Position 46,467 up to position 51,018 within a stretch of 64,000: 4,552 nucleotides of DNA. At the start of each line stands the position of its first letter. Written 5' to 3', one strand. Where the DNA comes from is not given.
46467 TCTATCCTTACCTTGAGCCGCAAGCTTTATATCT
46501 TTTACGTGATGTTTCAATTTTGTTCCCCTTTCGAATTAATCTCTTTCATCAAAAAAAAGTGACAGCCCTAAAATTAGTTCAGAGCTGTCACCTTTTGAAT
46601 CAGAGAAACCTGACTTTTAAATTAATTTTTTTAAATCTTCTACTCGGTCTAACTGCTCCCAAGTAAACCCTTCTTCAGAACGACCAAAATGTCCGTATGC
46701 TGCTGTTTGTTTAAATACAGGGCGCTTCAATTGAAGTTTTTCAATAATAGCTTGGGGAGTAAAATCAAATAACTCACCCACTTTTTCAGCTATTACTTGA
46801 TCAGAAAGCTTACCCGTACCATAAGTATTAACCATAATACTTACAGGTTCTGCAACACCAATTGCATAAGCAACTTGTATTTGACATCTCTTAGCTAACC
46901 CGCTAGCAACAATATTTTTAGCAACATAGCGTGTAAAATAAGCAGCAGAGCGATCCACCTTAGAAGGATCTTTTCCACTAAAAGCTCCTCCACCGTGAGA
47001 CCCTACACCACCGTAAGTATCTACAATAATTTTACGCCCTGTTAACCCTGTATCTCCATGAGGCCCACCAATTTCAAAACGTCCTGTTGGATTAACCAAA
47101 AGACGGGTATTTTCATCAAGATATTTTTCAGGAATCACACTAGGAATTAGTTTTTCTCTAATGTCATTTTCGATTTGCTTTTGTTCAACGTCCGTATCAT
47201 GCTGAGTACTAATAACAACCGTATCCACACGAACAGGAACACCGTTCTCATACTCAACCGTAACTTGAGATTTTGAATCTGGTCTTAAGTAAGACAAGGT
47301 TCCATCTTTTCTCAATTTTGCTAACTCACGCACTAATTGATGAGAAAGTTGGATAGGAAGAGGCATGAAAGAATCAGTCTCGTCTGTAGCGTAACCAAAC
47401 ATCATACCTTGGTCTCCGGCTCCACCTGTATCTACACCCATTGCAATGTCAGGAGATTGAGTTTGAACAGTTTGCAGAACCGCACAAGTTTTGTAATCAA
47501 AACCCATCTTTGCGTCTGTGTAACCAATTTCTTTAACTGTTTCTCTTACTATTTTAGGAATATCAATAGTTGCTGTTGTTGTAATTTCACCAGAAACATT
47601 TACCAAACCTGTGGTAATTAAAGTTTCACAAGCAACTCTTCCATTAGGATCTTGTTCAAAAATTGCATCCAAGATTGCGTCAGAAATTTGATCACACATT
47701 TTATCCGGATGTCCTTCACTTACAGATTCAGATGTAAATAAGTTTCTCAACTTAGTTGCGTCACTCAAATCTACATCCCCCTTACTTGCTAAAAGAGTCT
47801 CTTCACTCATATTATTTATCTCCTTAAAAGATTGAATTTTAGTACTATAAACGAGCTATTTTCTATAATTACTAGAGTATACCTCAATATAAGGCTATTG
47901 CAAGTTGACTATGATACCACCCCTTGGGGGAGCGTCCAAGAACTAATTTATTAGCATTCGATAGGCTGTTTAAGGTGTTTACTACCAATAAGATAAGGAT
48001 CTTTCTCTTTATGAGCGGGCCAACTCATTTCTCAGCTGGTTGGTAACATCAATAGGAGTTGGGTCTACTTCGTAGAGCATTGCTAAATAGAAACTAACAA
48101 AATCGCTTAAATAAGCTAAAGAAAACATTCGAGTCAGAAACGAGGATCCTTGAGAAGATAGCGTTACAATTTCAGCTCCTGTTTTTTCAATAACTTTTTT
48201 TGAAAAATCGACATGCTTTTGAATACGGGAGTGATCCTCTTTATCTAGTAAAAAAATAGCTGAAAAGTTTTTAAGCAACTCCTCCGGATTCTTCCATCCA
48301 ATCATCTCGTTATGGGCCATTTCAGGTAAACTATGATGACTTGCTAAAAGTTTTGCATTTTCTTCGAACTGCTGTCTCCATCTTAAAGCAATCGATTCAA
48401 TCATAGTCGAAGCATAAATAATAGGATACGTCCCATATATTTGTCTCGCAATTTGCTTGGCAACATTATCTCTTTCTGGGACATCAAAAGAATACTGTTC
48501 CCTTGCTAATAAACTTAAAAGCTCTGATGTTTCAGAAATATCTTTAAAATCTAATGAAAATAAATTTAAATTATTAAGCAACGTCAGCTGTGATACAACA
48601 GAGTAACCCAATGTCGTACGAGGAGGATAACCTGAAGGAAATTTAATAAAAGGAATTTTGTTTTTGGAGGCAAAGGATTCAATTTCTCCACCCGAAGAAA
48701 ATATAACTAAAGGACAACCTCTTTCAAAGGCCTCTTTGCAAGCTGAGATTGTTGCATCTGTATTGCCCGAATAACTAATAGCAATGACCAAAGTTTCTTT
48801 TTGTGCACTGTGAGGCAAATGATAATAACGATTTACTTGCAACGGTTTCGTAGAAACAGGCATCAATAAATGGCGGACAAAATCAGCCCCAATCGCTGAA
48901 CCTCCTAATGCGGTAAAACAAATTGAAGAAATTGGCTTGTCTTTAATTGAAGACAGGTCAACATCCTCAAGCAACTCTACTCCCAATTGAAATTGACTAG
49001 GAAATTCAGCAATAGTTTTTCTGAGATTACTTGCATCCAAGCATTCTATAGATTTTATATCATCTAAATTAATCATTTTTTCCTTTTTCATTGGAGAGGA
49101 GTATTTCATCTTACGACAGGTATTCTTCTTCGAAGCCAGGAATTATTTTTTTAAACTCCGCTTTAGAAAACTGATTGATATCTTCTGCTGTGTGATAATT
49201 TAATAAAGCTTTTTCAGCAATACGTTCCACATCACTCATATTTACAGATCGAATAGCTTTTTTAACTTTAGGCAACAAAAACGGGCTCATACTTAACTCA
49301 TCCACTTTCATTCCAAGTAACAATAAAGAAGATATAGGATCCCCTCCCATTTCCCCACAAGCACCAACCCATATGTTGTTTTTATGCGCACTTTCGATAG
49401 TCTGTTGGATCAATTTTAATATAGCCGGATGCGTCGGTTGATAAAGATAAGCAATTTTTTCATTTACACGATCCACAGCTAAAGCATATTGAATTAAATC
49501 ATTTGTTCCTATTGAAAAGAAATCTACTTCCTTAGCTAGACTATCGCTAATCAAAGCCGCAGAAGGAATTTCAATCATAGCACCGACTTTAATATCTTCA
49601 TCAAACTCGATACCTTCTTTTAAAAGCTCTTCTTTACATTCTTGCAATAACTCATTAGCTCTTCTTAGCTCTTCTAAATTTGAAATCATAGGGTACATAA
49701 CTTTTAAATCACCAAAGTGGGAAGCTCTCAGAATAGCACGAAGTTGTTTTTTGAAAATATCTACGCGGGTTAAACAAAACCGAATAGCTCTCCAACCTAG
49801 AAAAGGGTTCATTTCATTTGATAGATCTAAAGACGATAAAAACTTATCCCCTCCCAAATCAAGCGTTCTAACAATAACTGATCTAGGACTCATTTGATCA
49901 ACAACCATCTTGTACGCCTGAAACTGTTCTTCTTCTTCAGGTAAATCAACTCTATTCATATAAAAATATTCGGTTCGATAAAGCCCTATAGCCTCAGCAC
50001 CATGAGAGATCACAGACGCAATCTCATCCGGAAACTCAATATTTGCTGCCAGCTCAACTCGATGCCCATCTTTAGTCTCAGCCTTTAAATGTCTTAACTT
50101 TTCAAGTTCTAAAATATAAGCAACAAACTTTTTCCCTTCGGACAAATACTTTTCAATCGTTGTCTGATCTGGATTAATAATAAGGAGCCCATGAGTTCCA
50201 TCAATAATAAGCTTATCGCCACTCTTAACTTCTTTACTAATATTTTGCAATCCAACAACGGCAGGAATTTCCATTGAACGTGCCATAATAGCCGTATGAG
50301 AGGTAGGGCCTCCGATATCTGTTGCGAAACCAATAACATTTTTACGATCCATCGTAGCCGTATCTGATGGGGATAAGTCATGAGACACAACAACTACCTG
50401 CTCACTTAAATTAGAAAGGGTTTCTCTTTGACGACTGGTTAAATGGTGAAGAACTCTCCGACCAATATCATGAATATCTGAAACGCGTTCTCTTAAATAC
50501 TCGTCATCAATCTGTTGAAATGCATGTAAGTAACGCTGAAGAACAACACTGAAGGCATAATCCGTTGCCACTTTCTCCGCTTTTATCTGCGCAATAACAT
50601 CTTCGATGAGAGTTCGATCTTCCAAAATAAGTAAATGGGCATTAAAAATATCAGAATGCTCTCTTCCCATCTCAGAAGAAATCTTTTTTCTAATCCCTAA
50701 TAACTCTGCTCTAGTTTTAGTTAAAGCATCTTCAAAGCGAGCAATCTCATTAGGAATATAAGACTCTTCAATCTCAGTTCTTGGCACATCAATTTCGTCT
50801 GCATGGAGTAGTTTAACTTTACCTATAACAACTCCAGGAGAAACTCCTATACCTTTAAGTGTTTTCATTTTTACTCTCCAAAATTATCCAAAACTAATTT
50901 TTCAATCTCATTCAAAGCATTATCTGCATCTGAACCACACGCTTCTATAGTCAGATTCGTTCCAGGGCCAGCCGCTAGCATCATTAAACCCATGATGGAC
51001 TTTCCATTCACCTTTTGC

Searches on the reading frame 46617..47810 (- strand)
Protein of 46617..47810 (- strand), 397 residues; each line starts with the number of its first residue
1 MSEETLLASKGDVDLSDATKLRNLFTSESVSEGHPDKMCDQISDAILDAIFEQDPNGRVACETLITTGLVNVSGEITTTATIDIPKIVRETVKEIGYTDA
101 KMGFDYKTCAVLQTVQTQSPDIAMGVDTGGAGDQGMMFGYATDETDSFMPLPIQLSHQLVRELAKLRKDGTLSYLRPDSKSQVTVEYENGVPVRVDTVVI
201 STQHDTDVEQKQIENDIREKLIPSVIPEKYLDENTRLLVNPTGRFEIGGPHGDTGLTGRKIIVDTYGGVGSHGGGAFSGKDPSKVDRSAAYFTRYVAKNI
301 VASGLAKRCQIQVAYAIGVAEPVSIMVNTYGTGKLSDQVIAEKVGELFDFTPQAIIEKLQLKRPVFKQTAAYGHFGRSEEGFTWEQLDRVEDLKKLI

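Call 10: search_protein_families(library=pfam, proteins=[window:46617-47810:-], max_evalue=0.00001)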
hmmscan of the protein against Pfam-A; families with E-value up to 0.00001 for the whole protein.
window:46617-47810:- (397 aa): 3 families
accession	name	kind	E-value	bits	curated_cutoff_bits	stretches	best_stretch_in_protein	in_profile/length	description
PF02773.21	S-AdoMet_synt_C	-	7e-69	230.5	25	1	247-386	1-138/138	S-adenosylmethionine synthetase, C-terminal domain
PF02772.21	S-AdoMet_synt_M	-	7.9e-51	171.7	29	1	130-245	3-120/120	S-adenosylmethionine synthetase, central domain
PF00438.25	S-AdoMet_synt_N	-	1.9e-45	153.8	33.1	1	23-120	2-99/99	S-adenosylmethionine synthetase, N-terminal domain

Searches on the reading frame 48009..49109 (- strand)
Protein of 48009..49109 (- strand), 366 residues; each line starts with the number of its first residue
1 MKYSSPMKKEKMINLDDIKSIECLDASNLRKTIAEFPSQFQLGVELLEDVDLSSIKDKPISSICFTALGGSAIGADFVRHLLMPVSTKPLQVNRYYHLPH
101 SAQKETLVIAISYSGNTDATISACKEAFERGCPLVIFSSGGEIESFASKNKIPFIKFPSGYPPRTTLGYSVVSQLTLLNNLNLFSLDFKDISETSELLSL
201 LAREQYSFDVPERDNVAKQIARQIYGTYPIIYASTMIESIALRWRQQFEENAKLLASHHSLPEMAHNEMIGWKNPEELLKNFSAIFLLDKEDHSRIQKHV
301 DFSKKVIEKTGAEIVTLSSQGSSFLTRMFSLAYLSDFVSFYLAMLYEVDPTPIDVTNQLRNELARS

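Call 61: search_protein_families(library=pfam, proteins=[window:48009-49109:-], max_evalue=0.00001)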
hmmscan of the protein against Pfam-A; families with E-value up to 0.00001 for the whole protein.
window:48009-49109:- (366 aa): 2 families
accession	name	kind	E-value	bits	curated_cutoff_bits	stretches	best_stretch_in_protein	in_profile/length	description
PF10432.14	bact-PGI_C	-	2.4e-52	177.3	24.5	1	214-363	2-151/151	Bacterial phospho-glucose isomerase C-terminal SIS domain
PF01380.27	SIS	-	1.4e-06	28.6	25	1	62-138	7-87/131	SIS domain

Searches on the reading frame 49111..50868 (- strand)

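Call 10: search_protein_families(library=pfam, proteins=[window:49111-50868:-], max_evalue=0.00001)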
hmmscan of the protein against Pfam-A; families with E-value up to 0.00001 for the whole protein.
window:49111-50868:- (585 aa): 3 families
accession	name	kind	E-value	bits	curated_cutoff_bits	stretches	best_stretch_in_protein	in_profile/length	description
PF02896.24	PEP-utilizers_C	-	4.2e-119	397.5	22.8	1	255-543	4-292/293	PEP-utilising enzyme, PEP-binding domain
PF05524.18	PEP-utilisers_N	-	1.5e-31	109.5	24.4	1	5-128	1-121/121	PEP-utilising enzyme, N-terminal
PF00391.29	PEP-utilizers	-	6.3e-25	87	23.1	1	155-227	2-72/72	PEP-utilising enzyme, mobile domain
